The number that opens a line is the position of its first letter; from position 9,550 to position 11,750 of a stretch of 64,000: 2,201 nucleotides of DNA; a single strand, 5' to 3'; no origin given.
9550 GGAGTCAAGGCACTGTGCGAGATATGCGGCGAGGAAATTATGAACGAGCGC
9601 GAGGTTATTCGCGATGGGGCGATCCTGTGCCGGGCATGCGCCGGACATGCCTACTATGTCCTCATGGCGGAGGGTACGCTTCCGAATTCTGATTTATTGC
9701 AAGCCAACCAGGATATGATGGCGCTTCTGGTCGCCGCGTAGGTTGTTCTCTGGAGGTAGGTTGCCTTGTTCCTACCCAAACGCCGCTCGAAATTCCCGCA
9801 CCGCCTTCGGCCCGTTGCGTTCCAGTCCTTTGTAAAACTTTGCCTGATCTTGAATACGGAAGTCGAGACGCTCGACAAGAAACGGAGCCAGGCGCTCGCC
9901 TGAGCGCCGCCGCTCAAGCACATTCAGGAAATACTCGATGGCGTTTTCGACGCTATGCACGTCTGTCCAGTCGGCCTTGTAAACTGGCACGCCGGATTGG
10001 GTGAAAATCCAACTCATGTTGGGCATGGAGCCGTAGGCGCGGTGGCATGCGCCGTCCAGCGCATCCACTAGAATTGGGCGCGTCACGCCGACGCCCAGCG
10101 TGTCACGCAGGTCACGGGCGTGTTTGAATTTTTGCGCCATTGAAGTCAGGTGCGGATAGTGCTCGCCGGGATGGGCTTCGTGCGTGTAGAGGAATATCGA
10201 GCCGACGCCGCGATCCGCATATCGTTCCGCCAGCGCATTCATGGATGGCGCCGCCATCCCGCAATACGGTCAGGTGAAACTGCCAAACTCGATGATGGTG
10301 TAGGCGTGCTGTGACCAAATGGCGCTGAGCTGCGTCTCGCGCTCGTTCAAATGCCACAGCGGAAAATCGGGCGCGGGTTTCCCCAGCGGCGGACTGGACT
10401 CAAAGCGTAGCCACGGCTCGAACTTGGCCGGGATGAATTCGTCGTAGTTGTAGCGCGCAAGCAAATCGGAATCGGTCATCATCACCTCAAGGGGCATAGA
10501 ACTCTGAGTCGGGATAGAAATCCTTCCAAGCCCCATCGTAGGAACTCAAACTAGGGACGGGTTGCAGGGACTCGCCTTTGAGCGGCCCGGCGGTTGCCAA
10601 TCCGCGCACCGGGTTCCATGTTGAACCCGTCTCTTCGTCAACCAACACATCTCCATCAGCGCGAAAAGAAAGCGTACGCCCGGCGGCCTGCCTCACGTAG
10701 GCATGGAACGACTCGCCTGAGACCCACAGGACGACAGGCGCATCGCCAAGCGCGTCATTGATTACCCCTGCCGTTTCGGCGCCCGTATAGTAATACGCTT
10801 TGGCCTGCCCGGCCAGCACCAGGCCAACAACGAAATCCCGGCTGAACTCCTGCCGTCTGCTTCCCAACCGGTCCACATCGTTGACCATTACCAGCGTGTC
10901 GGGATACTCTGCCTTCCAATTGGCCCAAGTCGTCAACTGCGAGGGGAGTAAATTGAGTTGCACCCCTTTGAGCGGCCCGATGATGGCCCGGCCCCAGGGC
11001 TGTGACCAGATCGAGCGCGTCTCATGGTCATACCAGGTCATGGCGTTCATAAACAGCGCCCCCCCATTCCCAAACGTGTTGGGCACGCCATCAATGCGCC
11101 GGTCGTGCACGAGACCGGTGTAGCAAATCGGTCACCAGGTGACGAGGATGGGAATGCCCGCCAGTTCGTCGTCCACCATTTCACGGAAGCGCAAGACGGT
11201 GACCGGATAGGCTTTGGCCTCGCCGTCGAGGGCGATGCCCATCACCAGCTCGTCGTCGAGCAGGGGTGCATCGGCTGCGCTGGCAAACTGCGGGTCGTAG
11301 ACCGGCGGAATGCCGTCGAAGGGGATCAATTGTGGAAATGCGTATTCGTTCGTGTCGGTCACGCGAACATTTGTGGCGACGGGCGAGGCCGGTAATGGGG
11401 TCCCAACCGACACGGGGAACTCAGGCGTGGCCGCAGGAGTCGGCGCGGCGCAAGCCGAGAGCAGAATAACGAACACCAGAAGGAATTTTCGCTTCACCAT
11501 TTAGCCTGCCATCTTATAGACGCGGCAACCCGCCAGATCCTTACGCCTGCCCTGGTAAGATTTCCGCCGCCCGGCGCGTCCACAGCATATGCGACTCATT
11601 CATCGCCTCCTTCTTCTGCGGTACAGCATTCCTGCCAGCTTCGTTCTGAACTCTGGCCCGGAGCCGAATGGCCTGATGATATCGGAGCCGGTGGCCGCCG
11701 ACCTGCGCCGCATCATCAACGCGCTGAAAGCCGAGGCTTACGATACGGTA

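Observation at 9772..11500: Two-gene selenoprotein operon (Sec-DUF3179 lipoprotein + Sec iodothyronine-deiodinase-family protein) abutting the Idr-like operon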

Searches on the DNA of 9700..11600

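Call 74: search_rna_families(source=window, start=9700, end=11600, threshold=evalue, max_evalue=10)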
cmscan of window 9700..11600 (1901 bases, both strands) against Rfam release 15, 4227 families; matches with E-value up to 10: 3.
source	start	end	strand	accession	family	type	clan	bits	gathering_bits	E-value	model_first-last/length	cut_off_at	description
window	10925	10983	-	RF03520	mir-3059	Gene; miRNA;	-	17.7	88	3.5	1-59/59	no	mir-3059 microRNA precursor family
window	10508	10677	-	RF02177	SMCR2_1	Gene; lncRNA;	-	15.9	50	5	1-159/159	no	Smith-Magenis syndrome chromosome region, candidate 2 conserved region 1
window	10466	10486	-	RF01136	sR28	Gene; snRNA; snoRNA; CD-box;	-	12.2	39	4.1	1-55/55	no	Small nucleolar RNA sR28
